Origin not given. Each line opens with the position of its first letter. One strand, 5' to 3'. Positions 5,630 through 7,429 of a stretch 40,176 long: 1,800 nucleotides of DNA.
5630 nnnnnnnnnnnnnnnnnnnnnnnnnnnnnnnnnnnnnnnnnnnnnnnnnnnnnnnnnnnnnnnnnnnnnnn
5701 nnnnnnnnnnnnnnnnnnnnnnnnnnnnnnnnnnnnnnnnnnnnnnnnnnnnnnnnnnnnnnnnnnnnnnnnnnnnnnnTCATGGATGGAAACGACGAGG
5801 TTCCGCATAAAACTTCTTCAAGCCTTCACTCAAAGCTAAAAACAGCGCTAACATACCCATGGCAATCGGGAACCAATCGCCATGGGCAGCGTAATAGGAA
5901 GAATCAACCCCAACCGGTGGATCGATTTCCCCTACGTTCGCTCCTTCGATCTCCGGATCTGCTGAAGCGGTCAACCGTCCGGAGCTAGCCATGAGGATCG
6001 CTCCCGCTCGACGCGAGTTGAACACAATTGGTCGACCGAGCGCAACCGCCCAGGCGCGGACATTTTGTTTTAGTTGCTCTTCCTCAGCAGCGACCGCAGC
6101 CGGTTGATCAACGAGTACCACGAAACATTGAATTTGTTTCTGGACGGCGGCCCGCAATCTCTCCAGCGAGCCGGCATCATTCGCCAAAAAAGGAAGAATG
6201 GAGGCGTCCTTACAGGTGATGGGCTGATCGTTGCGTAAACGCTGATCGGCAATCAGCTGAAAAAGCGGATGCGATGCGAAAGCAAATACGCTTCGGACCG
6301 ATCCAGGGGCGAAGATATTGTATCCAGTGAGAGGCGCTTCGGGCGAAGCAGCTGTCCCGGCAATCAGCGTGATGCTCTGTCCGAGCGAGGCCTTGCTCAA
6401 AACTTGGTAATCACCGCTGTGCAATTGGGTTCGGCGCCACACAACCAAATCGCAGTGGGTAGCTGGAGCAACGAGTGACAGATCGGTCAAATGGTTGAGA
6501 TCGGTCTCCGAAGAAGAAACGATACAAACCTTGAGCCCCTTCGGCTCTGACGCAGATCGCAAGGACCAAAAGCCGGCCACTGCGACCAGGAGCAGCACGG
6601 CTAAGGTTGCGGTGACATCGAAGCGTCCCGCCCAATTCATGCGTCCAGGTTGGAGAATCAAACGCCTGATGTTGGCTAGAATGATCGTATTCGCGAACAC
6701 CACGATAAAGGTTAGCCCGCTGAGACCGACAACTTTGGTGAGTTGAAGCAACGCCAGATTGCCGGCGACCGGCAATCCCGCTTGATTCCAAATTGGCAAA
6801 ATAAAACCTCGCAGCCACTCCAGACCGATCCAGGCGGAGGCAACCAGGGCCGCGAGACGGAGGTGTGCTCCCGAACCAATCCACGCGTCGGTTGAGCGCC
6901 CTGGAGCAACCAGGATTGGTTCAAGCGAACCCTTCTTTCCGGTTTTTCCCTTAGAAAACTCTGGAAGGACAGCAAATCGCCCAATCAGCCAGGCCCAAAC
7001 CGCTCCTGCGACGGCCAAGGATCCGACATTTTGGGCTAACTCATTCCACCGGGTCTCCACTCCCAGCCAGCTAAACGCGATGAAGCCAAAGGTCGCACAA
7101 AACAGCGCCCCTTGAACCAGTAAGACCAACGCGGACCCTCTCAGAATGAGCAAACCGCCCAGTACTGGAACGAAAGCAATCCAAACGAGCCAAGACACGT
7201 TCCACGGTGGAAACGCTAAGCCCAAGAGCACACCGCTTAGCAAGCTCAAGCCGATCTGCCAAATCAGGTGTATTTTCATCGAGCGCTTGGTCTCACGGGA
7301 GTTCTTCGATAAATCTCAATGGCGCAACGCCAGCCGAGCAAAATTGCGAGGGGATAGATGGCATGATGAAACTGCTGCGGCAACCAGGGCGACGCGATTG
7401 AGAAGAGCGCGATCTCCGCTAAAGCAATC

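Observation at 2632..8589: Translationally coupled envelope operon: DUF4105 (Lnb-like) > Lnt-like > DUF2334 > PHP::GT4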

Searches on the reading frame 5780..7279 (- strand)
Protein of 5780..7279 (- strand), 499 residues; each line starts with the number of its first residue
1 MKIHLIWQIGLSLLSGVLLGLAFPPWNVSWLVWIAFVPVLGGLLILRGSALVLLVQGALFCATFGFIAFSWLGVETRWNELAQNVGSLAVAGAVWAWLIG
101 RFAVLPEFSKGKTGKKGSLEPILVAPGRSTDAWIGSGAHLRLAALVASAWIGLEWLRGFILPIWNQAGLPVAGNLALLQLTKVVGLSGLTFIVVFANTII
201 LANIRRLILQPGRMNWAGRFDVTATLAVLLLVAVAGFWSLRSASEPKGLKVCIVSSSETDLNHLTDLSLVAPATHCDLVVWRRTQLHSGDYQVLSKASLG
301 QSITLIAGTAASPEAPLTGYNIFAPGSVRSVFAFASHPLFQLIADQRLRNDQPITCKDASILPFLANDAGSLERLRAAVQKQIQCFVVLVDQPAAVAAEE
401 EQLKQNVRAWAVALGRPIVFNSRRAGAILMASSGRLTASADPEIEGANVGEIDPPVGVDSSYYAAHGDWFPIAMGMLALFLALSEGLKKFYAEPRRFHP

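Call 3: search_protein_families(library=pfam, proteins=[window:5780-7279:-], max_evalue=0.01)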
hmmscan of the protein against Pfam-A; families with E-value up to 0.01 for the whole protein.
window:5780-7279:- (499 aa): 1 family
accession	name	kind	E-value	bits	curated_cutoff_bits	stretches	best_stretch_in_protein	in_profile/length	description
PF20154.4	LNT_N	-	2.4e-13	51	27.1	1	15-198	1-158/159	Apolipoprotein N-acyltransferase N-terminal domain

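Call 10: search_protein_families(library=ncbifam, proteins=[window:5780-7279:-], max_evalue=0.01)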
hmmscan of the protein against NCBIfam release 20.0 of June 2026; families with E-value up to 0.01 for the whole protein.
window:5780-7279:- (499 aa): 1 family
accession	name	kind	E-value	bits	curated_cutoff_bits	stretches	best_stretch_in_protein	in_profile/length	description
TIGR00546.1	lnt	equivalog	1.1e-07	31.4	132.9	1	143-255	58-166/395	apolipoprotein N-acyltransferase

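Call 18: find_encoding_contigs(protein=window:5780-7279:-, flank=10000, max_places=6)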
Protein window:5780-7279:- (499 aa): 3 contigs read that carry it; 3 places shown.
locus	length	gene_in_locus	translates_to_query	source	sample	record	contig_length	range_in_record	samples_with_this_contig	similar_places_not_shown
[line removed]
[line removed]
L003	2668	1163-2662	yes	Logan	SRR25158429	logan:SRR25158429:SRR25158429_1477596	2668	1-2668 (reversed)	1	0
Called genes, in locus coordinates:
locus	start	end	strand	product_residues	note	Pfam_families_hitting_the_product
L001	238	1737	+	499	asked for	PF20154:LNT_N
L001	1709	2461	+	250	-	PF10096:DUF2334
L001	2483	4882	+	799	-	PF13579:Glyco_trans_4_4 (faint), PF13439:Glyco_transf_4, PF20706:GT4-conflict, PF00534:Glycos_transf_1, PF13524:Glyco_trans_1_2, PF13692:Glyco_trans_1_4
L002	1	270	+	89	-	?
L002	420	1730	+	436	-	PF13387:Lnb_N, PF25221:5TMH_Lnb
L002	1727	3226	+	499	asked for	PF20154:LNT_N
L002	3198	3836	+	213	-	?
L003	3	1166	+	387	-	?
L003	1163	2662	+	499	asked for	PF20154:LNT_N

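Call 19: find_homologous_proteins(query=window:5780-7279:-, max_evalue=0.00001)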
Query window:5780-7279:- (499 aa): 43 proteins with E <= 0.00001 among 8000 candidates.
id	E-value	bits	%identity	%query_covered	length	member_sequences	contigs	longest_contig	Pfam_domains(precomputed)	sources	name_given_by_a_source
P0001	0.0e+0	1048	95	100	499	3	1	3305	PF20154.5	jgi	jgi:apolipoprotein N-acyltransferase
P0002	0.0e+0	1015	92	100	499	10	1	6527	PF20154.5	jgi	jgi:apolipoprotein N-acyltransferase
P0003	1.8e-296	1002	89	100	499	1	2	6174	PF20154.5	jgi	jgi:apolipoprotein N-acyltransferase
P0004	3.7e-296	1001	90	100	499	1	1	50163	PF20154.5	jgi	jgi:apolipoprotein N-acyltransferase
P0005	3.1e-294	994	88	100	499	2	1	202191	PF20154.5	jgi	jgi:apolipoprotein N-acyltransferase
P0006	2.4e-292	988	88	100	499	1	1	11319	PF20154.5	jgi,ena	jgi:apolipoprotein N-acyltransferase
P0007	2.8e-291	985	88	100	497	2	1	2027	PF20154.5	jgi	jgi:apolipoprotein N-acyltransferase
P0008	1.5e-286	969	87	100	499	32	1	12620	PF20154.5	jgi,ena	jgi:apolipoprotein N-acyltransferase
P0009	1.8e-286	969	87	100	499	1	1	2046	PF20154.5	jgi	jgi:apolipoprotein N-acyltransferase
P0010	1.0e-285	966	87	100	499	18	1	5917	PF20154.5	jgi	jgi:apolipoprotein N-acyltransferase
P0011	1.9e-285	965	86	100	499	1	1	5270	PF20154.5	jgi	jgi:apolipoprotein N-acyltransferase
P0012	3.0e-285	965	86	100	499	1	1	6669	PF20154.5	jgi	jgi:apolipoprotein N-acyltransferase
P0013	3.4e-283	958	86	100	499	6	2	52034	PF20154.5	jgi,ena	-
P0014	2.5e-282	955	85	100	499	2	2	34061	PF20154.5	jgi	jgi:apolipoprotein N-acyltransferase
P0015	7.7e-281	950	85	100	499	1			PF20154.5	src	-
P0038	2.3e-125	437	44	90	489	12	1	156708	PF20154.5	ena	-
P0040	1.7e-104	369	42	98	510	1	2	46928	PF20154.5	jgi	-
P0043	8.2e-60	221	44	56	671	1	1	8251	PF20154.5,PF13387.13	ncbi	-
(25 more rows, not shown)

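Call 20: find_encoding_contigs(protein=P0038, flank=10000, max_places=3)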
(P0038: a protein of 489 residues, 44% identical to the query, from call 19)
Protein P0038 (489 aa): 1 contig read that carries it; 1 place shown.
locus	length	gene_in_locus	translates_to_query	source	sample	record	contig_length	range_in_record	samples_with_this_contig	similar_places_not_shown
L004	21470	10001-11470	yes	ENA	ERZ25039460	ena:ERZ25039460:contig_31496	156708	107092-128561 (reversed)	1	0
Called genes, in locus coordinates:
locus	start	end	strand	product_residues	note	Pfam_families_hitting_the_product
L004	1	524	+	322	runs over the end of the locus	-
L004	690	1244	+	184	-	PF12779:WXXGXW (weak)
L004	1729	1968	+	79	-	-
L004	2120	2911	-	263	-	PF02649:GCHY-1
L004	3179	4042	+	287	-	PF00303:Thymidylat_synt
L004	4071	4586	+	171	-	PF00186:DHFR_1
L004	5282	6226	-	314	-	PF10672:Methyltrans_SAM, PF03602:Cons_hypoth95 (weak)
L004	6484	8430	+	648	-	PF02878:PGM_PMM_I, PF02879:PGM_PMM_II, PF02880:PGM_PMM_III, PF00408:PGM_PMM_IV (weak)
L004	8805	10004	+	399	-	PF13387:Lnb_N, PF25221:5TMH_Lnb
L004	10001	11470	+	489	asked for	PF20154:LNT_N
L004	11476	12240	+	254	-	PF10096:DUF2334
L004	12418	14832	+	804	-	PF13439:Glyco_transf_4, PF13579:Glyco_trans_4_4 (weak), PF00534:Glycos_transf_1, PF20706:GT4-conflict, PF13692:Glyco_trans_1_4, PF13524:Glyco_trans_1_2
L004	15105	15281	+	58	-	-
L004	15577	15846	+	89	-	PF00253:Ribosomal_S14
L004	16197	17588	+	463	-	PF01595:CNNM, PF00571:CBS (weak), PF03471:CorC_HlyC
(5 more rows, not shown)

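Call 21: find_encoding_contigs(protein=P0040, flank=10000, max_places=3)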
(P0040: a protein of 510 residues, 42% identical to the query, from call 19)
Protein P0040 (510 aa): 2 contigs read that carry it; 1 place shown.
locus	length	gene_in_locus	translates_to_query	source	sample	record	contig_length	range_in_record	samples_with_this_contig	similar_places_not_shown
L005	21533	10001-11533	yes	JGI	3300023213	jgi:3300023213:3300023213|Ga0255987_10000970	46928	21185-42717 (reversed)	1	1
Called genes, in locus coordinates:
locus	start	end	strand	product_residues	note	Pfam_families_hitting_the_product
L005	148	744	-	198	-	PF13489:Methyltransf_23 (weak), PF03848:TehB, PF13847:Methyltransf_31, PF13649:Methyltransf_25, PF08241:Methyltransf_11, PF08242:Methyltransf_12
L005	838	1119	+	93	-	-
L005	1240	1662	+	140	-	-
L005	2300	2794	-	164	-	-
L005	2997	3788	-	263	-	PF02649:GCHY-1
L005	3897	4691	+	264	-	PF00303:Thymidylat_synt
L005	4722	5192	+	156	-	PF00186:DHFR_1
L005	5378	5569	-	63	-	-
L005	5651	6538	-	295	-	PF10672:Methyltrans_SAM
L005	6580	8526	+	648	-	PF02878:PGM_PMM_I, PF02879:PGM_PMM_II, PF02880:PGM_PMM_III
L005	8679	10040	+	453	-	PF13387:Lnb_N, PF25221:5TMH_Lnb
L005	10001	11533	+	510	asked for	PF20154:LNT_N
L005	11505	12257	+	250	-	PF10096:DUF2334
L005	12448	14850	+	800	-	PF13439:Glyco_transf_4, PF13579:Glyco_trans_4_4 (weak), PF20706:GT4-conflict, PF00534:Glycos_transf_1, PF13692:Glyco_trans_1_4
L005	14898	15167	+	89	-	PF00253:Ribosomal_S14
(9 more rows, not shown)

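Call 22: find_encoding_contigs(protein=P0043, flank=10000, max_places=3)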
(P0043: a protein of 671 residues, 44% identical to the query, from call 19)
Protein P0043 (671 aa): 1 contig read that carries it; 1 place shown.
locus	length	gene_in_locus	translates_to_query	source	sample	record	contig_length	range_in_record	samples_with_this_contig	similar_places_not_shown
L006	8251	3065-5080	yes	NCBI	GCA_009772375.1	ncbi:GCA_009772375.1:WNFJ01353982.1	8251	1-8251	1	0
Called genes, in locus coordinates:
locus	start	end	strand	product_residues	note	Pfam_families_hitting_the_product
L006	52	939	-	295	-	PF10672:Methyltrans_SAM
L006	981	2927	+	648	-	PF02878:PGM_PMM_I, PF02879:PGM_PMM_II, PF02880:PGM_PMM_III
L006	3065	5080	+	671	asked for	PF13387:Lnb_N, PF20154:LNT_N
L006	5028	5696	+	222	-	-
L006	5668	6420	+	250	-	PF10096:DUF2334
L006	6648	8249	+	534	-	?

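Call 24: search_solved_structures(query=A1, max_evalue=1, show_alignments=2)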
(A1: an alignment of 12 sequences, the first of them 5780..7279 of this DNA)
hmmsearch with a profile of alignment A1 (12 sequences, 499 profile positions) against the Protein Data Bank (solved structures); distinct sequences matched with E-value up to 1: 0.

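Call 26: find_related_loci(query=A1, collection=genome_contigs, flank=10000)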
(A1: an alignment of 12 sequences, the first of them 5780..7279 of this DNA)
Query A1 (499 aa) in genome_contigs; peptide patterns used: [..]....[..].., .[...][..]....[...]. (x = any residue, [..] = any of these).
157 stretches matched a pattern; 31 encode a relative of the query (tblastn E <= 1e-3); 31 distinct loci.
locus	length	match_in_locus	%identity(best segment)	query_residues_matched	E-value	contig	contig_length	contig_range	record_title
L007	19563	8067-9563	86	1-499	0e+0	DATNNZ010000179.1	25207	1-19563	MAG TPA_asm: Chthoniobacterales bacterium isolate SMAG_U11518 k141_27249, whole genome shotgun sequence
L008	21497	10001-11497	83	1-499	0e+0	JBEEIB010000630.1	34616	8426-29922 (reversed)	MAG: Verrucomicrobiota bacterium isolate BP_749 scaffold_594772, whole genome shotgun sequence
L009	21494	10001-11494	78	1-498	0e+0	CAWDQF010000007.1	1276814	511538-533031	MAG: uncultured Verrucomicrobiae bacterium isolate MFD03346.bin.1.148 genome assembly, contig: contig_42100, whole genom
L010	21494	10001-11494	75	1-499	0e+0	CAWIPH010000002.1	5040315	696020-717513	MAG: uncultured Verrucomicrobiae bacterium isolate MFD00964.bin.1.196 genome assembly, contig: contig_8235, whole genome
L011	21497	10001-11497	44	1-498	5e-135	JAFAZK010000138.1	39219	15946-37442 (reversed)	MAG: Verrucomicrobiota bacterium isolate CP_BM_RX_R9_3 BM_RX_R9_k147_3495503, whole genome shotgun sequence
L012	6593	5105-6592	44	1-496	3e-132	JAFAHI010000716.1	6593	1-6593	MAG: Verrucomicrobiota bacterium isolate CP_BE_BS_17 BE_BS_k147_3607818, whole genome shotgun sequence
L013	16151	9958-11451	44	1-498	4e-132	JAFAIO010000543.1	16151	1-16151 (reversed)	MAG: Verrucomicrobiota bacterium isolate CP_BE_BS_R1_1 BE_BS_R1_k147_2525068, whole genome shotgun sequence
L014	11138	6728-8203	43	8-498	3e-129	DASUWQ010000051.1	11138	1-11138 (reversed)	MAG TPA_asm: Chthoniobacterales bacterium isolate SMAG_U1847 k141_1079671, whole genome shotgun sequence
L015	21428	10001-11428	44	24-498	5e-129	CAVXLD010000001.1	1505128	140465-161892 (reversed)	MAG: uncultured Verrucomicrobiae bacterium isolate MFD00731.bin.1.199 genome assembly, contig: contig_13690, whole genom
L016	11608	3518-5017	42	1-498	2e-127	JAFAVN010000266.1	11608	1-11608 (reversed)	MAG: Verrucomicrobiota bacterium isolate CP_BM_RX_37 BM_RX_k147_2588053, whole genome shotgun sequence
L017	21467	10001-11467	42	3-497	3e-112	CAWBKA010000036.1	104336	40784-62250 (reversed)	MAG: uncultured Verrucomicrobiae bacterium isolate MFD05521.bin.2.45 genome assembly, contig: contig_42127, whole genome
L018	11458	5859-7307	43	22-497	8e-111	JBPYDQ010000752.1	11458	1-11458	MAG: Terriglobales bacterium isolate Bin.010.fastaField_forest_FP2 k127_5923748, whole genome shotgun sequence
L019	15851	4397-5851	44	11-497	1e-108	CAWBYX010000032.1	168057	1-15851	MAG: uncultured Verrucomicrobiae bacterium isolate MFD00964.bin.1.257 genome assembly, contig: contig_75337, whole genom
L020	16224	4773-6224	42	11-497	4e-108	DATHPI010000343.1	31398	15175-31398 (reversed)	MAG TPA_asm: Chthoniobacterales bacterium isolate SMAG_U12706 k141_840073, whole genome shotgun sequence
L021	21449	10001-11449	41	11-496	4e-110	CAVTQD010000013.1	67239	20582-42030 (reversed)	MAG: uncultured Verrucomicrobiae bacterium isolate MFD00822.bin.2.131 genome assembly, contig: contig_122729, whole geno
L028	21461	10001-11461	42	11-499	4e-106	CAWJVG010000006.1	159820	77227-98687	MAG: uncultured Verrucomicrobiae bacterium isolate MFD00964.bin.2.259 genome assembly, contig: contig_11582, whole genom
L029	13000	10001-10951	32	12-317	4e-30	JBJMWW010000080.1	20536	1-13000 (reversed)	MAG: Chthoniobacterales bacterium isolate H2_18_all_fractions_metab_maxbC_80_59_11 k255_2226306, whole genome shotgun se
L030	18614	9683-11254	24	1-479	4e-30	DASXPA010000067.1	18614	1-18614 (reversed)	MAG TPA_asm: Chthoniobacterales bacterium isolate SMAG_U5396 k141_1570475, whole genome shotgun sequence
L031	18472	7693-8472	32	3-257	3e-25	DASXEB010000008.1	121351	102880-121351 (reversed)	MAG TPA_asm: Chthoniobacterales bacterium isolate SMAG_U5101 k141_3121230, whole genome shotgun sequence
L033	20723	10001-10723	29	21-257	5e-19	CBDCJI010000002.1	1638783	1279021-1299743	MAG: Chthoniobacterales bacterium isolate 8289853c-9f09-45ed-b0a6-06da85470329 genome assembly, contig: contig_2, whole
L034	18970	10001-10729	29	2-257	2e-16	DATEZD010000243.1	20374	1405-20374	MAG TPA_asm: Candidatus Udaeobacter sp. isolate SMAG_U8465 k141_140469, whole genome shotgun sequence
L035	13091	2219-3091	34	3-236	9e-12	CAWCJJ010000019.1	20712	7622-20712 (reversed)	MAG: uncultured bacterium isolate MFD04580.bin.2.110 genome assembly, contig: contig_33392, whole genome shotgun sequenc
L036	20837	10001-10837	34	15-236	1e-11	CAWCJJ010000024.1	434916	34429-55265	MAG: uncultured bacterium isolate MFD04580.bin.2.110 genome assembly, contig: contig_4764, whole genome shotgun sequence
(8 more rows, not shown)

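Call 30: search_protein_families(library=pfam, proteins=[L029:9956-11614:+, L030:9656-11314:+, L031:7564-9342:+, L033:9920-11602:+, L034:9995-11593:+, L036:9839-11797:+, L036:11662-12543:+, L034:31-897:+], max_evalue=0.001)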
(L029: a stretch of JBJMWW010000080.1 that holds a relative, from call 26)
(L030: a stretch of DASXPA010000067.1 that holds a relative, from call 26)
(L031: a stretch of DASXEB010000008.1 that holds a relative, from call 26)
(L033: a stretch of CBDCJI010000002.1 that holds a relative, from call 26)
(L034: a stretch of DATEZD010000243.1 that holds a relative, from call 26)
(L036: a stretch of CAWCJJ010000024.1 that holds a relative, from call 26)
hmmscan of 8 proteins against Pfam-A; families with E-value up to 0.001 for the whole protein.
L029:9956-11614:+ (552 aa): 2 families
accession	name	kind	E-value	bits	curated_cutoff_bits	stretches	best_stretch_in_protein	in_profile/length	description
PF20154.4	LNT_N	-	2.8e-29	102.8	27.1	1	19-205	1-158/159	Apolipoprotein N-acyltransferase N-terminal domain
PF00795.27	CN_hydrolase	-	5.1e-27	95.3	23.2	1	257-510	1-249/256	Carbon-nitrogen hydrolase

L030:9656-11314:+ (552 aa): 2 families
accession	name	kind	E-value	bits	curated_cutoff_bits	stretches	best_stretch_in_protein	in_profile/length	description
PF20154.4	LNT_N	-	9.7e-28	97.8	27.1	1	24-203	1-158/159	Apolipoprotein N-acyltransferase N-terminal domain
PF00795.27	CN_hydrolase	-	1.9e-17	63.9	23.2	1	287-506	27-246/256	Carbon-nitrogen hydrolase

L031:7564-9342:+ (592 aa): 2 families
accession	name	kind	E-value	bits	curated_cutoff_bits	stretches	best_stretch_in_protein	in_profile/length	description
PF20154.4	LNT_N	-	1.6e-24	87.4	27.1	1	56-244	1-158/159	Apolipoprotein N-acyltransferase N-terminal domain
PF00795.27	CN_hydrolase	-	5.7e-18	65.6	23.2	1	328-550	25-249/256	Carbon-nitrogen hydrolase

L033:9920-11602:+ (560 aa): 2 families
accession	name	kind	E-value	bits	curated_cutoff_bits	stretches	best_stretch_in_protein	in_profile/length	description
PF20154.4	LNT_N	-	8.7e-24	84.9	27.1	1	22-209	1-158/159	Apolipoprotein N-acyltransferase N-terminal domain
PF00795.27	CN_hydrolase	-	3.2e-16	59.9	23.2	1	261-517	1-249/256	Carbon-nitrogen hydrolase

L034:9995-11593:+ (532 aa): 2 families
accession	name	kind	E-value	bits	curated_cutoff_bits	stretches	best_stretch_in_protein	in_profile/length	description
PF20154.4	LNT_N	-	3.6e-32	112.2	27.1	1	16-186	1-158/159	Apolipoprotein N-acyltransferase N-terminal domain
PF00795.27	CN_hydrolase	-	5.9e-19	68.8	23.2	1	238-497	1-252/256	Carbon-nitrogen hydrolase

L036:9839-11797:+ (652 aa): 2 families
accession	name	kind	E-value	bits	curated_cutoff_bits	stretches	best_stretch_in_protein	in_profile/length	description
PF20154.4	LNT_N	-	2e-28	100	27.1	2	228-295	91-158/159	Apolipoprotein N-acyltransferase N-terminal domain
PF00795.27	CN_hydrolase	-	8.6e-20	71.6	23.2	1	354-602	1-242/256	Carbon-nitrogen hydrolase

L036:11662-12543:+ (293 aa): 1 family
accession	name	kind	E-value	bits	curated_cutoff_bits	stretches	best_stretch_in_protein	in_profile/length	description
PF10096.14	DUF2334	-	1.3e-19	71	26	1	53-211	2-151/203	Uncharacterized protein conserved in bacteria (DUF2334)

L034:31-897:+ (288 aa): 1 family
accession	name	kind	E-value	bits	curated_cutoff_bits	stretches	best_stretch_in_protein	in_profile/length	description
PF10096.14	DUF2334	-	7.6e-25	88.1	26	1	42-248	2-189/203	Uncharacterized protein conserved in bacteria (DUF2334)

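Call 31: search_protein_representatives(alignment_id=A1)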
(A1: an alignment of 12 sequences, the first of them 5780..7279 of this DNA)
Query: 12 sequences, 499 profile positions. Proteins with E-value up to 0.001 (for the whole library): 1798; up to 1e-10: 263; up to 1e-30: 23. The best 150 are listed.
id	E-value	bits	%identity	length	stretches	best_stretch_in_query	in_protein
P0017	4.3e-261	883.5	-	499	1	1-499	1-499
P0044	3.8e-199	679.2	-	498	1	3-498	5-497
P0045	1.3e-187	641.1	-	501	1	1-498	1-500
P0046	9.1e-153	526.1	-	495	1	8-497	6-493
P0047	7.0e-138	477.1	-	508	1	3-489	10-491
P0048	1.3e-137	476.1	-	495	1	6-495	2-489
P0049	2.6e-135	468.6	-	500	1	8-498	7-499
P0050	8.8e-131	453.6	-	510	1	5-497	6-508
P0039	7.2e-120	417.6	-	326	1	83-325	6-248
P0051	1.3e-87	311.3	-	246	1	254-498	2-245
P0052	9.4e-73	262.2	-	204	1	113-272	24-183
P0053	4.1e-61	223.8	-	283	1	214-498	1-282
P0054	1.3e-59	218.9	-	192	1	1-176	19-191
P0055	3.2e-57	211.0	-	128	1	1-128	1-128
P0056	1.4e-49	185.8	-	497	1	7-481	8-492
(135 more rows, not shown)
